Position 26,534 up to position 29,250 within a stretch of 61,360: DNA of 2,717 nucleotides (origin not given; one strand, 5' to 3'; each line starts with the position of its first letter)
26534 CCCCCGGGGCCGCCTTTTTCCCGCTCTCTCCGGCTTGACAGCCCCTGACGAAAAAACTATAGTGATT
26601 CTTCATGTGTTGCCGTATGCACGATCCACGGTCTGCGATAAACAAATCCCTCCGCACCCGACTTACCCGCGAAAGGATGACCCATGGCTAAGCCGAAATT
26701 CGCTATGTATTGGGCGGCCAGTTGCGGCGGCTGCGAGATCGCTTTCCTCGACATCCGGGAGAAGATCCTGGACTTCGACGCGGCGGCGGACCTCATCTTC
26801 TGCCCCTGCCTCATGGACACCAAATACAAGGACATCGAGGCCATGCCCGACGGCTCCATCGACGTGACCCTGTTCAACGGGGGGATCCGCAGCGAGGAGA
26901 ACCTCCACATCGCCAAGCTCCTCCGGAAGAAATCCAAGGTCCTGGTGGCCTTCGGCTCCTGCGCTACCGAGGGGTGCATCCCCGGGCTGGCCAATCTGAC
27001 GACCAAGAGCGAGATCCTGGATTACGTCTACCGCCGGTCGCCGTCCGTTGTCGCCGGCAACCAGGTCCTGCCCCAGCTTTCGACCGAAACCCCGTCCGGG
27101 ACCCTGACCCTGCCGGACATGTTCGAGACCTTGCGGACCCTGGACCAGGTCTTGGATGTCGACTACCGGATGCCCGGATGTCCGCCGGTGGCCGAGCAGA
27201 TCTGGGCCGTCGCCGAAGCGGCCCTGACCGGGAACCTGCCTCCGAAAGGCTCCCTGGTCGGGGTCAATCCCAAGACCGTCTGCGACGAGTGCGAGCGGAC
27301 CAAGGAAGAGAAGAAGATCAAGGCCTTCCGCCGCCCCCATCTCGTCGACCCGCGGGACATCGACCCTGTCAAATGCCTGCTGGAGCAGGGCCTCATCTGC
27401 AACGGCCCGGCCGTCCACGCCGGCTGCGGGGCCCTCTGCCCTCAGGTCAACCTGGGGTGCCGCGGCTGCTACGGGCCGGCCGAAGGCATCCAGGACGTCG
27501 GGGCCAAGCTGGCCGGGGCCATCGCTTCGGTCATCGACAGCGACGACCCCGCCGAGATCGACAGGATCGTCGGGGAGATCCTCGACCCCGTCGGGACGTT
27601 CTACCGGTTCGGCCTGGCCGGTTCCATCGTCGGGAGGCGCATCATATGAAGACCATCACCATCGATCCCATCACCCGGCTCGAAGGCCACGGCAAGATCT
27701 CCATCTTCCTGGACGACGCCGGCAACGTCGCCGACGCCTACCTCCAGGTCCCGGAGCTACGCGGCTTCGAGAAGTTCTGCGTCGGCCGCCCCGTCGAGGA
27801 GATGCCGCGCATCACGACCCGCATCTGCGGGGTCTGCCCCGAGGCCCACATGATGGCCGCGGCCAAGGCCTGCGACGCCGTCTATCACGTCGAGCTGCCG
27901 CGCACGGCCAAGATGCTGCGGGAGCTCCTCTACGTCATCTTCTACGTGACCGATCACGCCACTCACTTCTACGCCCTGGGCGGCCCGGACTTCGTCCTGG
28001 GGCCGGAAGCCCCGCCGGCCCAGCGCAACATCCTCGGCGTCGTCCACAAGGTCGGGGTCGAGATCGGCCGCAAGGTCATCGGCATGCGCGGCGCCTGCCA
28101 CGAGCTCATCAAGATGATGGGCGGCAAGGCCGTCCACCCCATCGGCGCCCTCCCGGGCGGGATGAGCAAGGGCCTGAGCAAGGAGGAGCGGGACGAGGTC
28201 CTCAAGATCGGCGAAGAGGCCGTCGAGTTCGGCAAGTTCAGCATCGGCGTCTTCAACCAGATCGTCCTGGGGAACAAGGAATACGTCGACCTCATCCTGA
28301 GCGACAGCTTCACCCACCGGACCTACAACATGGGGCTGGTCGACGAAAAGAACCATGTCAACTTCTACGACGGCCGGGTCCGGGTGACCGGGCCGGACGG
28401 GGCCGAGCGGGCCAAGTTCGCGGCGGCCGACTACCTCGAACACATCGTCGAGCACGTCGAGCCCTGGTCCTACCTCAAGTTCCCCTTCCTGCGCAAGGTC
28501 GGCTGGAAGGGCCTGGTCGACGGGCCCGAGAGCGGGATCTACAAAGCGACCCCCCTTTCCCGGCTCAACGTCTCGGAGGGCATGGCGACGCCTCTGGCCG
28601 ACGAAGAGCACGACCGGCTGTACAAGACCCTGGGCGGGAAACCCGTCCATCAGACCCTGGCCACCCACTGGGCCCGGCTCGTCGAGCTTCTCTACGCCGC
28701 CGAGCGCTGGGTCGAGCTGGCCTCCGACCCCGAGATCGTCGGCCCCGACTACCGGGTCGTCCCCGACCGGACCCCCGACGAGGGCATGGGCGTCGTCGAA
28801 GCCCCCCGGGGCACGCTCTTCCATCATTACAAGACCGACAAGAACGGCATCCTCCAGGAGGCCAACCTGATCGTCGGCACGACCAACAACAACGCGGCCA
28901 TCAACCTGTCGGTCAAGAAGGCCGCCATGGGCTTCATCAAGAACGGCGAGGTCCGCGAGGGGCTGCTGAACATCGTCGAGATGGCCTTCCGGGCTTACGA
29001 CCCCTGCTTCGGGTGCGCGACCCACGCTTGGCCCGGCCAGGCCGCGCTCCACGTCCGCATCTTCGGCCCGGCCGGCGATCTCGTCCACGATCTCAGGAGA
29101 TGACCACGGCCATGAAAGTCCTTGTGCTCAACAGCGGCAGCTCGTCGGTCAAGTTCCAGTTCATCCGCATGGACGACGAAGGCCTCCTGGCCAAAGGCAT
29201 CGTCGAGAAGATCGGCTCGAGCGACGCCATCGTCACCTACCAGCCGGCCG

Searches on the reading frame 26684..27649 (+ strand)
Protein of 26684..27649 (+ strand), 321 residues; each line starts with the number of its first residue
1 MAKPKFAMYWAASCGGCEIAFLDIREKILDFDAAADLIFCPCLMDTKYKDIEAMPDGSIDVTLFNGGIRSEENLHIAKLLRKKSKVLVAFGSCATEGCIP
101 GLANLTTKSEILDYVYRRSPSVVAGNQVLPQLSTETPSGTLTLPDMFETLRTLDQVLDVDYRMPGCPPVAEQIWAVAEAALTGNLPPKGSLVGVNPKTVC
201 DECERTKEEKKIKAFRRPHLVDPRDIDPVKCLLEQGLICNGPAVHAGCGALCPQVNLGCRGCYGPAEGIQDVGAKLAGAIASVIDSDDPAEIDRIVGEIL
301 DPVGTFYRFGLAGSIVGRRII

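Call 21: search_protein_families(library=ncbifam, proteins=[window:26684-27649:+], max_evalue=0.00001)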
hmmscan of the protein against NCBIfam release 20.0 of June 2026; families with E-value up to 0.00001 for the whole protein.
window:26684-27649:+ (321 aa): 4 families
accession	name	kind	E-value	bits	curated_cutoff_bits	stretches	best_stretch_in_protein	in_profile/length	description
NF045875.1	F420_non_VhuG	exception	4.8e-60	203.2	450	1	3-320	4-285/286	F420-non-reducing hydrogenase subunit VhuG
NF040831.1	sulfhyd_ShyD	equivalog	3.4e-19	69.4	460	1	6-116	3-105/240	NAD(P)-dependent hydrogenase/sulfhydrogenase 2 subunit delta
NF040836.1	sulfhyd_HydD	equivalog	3.8e-19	68.9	500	1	4-116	6-111/261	NADPH-dependent hydrogenase/sulfhydrogenase 1 subunit delta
TIGR03294.1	FrhG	equivalog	3.4e-17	62.9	245.5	1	10-101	8-95/228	coenzyme F420 hydrogenase subunit gamma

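Call 41: search_solved_structures(query=window:26684-27649:+, max_evalue=1e-10)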
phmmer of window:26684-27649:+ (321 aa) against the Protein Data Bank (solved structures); distinct sequences matched with E-value up to 1e-10: 8.
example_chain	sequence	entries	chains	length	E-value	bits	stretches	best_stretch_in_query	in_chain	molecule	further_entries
5odc_E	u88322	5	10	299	2.9e-62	213.9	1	5-317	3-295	Methyl-viologen reducing hydrogenase subunit G | Methyl-viologen reducing hydrogenase, subunit G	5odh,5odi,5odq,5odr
9sw2_E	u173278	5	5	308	1.9e-55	191.5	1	3-319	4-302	F420-non-reducing hydrogenase subunit G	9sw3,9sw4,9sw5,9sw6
9sfi_I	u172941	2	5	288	7e-50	173.2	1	5-319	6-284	F420-non-reducing hydrogenase small subunit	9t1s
7t2r_E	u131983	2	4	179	9.7e-24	87.3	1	1-187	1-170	NiFe hydrogenase small subunit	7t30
5xf9_C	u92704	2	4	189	5.6e-18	68.3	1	6-186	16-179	NAD-reducing hydrogenase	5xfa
9nez_A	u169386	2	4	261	2.2e-13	53.3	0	1-101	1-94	Sulfhydrogenase 1 subunit delta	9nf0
9e1j_A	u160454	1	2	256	5.3e-13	52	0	4-101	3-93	Sulfhydrogenase 1 subunit delta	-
9e15_A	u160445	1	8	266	5.6e-13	51.9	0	3-101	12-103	Sulfhydrogenase 1 subunit delta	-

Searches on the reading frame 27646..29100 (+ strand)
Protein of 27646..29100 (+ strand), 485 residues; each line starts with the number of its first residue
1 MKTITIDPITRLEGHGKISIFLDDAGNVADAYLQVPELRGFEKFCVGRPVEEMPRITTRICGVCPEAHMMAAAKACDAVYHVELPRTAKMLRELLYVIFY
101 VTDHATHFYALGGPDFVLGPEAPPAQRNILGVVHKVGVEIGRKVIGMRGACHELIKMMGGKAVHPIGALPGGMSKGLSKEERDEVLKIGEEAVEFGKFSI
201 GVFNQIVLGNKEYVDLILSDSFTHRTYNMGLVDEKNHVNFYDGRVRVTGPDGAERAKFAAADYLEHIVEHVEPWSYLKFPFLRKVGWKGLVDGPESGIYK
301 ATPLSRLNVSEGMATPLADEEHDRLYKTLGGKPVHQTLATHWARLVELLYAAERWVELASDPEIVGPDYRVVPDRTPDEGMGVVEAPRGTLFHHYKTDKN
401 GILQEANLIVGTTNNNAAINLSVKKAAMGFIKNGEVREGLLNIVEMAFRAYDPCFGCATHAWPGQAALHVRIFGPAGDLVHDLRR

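Call 21: search_protein_families(library=ncbifam, proteins=[window:27646-29100:+], max_evalue=0.00001)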
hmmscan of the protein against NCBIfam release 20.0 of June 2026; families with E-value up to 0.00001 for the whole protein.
seq(485 aa): 9 families
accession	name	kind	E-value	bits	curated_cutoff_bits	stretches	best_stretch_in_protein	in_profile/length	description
NF041785.2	VhuA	equivalog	4.3e-122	407.7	800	1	1-430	1-416/418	F420-non-reducing hydrogenase Vhu subunit A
NF045518.1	H2_NiFeSe_large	exception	2e-48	165.4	780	2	3-184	3-190/485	NiFeSe hydrogenase large subunit HysA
NF033181.1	NiFeSe_hydrog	equivalog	2.7e-46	158.5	600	2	1-121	1-120/507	nickel-dependent hydrogenase large subunit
NF040828.1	sulfhyd_ShyA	equivalog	6.2e-43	147.2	700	2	4-211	3-203/415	NAD(P)-dependent hydrogenase/sulfhydrogenase 2 subunit alpha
TIGR03295.1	frhA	equivalog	3.7e-42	144.7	392.5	2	2-205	3-198/412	coenzyme F420 hydrogenase subunit alpha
NF040832.1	sulfhyd_HydA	equivalog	8.1e-33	114.1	880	1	3-460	4-422/426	NADPH-dependent hydrogenase/sulfhydrogenase 1 subunit alpha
NF007778.0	PRK10467.1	equivalog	6.7e-23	80.8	969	1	2-117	3-117/567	hydrogenase 2 large subunit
NF007550.0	PRK10170.1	equivalog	2.8e-20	72.3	1101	1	4-117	19-132/597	Ni/Fe-hydrogenase large subunit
NF041786.2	VhuU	equivalog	2.2e-08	33.8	70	1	436-460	3-27/45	F420-non-reducing hydrogenase selenoprotein subunit VhuU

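Call 40: search_solved_structures(query=window:27646-29100:+, max_evalue=1e-20)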
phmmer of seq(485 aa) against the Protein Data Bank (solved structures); distinct sequences matched with E-value up to 1e-20: 53.
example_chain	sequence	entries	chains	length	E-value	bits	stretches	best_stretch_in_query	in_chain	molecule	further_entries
5odc_F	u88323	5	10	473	6.3e-120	404.2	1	3-461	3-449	Methyl-viologen reducing hydrogenase subunit A | Methyl-viologen reducing hydrogenase, subunit A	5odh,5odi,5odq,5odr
7t2r_D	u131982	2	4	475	1.8e-113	382.9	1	4-484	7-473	NiFe hydrogenase large subunit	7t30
9sfi_g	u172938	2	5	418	2.8e-111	375.7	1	3-427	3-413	Coenzyme F420-reducing hydrogenase, alpha subunit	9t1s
9sw2_F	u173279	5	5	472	5.3e-104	351.7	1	3-481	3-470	F420-non-reducing hydrogenase subunit A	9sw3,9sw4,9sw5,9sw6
5xf9_D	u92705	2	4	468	2.2e-97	329.9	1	3-460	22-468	NAD-reducing hydrogenase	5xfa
5jsu_B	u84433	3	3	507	4.5e-41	144.1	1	3-183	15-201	Periplasmic [NiFeSe] hydrogenase, large subunit, selenocysteine-containing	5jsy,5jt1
5jsh_B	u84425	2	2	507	1.5e-39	139.2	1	3-183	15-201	Periplasmic [NiFeSe] hydrogenase, large subunit, selenocysteine-containing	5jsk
6rtp_B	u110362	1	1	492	6.3e-39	137.1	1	3-183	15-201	Periplasmic [NiFeSe] hydrogenase, large subunit, selenocysteine-containing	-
3ze6_B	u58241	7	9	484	8.4e-39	136.7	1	3-183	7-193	PERIPLASMIC [NIFESE] HYDROGENASE, LARGE SUBUNIT, SELENOCYS SELENOCYSTEINE-CONTAINING | PERIPLASMIC [NIFESE] HYDROGENASE, LARGE SUBUNIT, SELENOCYSTEINE-CONTAININ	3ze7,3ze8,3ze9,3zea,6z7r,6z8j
2wpn_B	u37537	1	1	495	9.2e-39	136.5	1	3-183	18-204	PERIPLASMIC [NIFESE] HYDROGENASE, LARGE SUBUNIT, SELENOCYSTEINE-CONTAINING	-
6z8m_B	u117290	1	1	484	5.6e-38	133.9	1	3-183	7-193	Periplasmic [NiFeSe] hydrogenase, large subunit, selenocysteine-containing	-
6z8o_B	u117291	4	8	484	5.6e-38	133.9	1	3-183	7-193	Periplasmic [NiFeSe] hydrogenase, large subunit, selenocysteine-containing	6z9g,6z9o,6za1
6ruc_B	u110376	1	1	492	6e-38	133.9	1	3-183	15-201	Periplasmic [NiFeSe] hydrogenase, large subunit, selenocysteine-containing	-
6ru9_B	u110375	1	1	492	6e-38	133.8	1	3-183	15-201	Periplasmic [NiFeSe] hydrogenase, large subunit, selenocysteine-containing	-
4kl8_L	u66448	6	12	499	1e-32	116.6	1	4-460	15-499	Nickel-dependent hydrogenase large subunit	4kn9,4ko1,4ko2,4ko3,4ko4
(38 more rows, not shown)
